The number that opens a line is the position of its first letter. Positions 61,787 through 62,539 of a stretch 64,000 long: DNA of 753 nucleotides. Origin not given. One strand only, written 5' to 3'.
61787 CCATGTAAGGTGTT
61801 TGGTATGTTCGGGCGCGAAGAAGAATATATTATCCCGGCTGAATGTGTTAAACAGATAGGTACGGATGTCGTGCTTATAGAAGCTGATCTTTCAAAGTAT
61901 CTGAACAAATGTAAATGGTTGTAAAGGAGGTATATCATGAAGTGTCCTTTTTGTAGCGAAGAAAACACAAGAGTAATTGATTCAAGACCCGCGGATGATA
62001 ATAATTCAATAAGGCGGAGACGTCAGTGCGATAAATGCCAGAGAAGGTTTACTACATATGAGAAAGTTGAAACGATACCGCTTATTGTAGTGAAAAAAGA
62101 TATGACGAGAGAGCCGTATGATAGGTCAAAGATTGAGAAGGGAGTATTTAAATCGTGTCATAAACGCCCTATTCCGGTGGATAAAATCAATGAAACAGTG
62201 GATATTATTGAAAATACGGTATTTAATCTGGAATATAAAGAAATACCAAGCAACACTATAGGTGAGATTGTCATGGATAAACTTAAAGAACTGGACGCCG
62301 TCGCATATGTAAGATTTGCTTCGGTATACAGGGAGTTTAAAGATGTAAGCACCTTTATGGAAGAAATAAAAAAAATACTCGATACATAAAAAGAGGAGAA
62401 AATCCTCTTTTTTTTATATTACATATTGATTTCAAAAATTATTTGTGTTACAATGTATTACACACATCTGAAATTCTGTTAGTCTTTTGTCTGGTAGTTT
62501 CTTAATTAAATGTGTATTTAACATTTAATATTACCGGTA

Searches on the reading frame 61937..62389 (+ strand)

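Call 4: search_protein_families(library=pfam, proteins=[window:61937-62389:+], max_evalue=0.001)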
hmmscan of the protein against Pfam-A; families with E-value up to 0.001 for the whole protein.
window:61937-62389:+ (150 aa): 2 families
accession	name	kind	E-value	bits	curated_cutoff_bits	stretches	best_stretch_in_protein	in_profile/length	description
PF03477.21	ATP-cone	-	1.8e-22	80.1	25.8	1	50-136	2-87/88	ATP cone domain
PF22811.2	Zn_ribbon_NrdR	-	1.1e-21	76.9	27.2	1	1-42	1-42/42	Transcriptional repressor NrdR-like, N-terminal domain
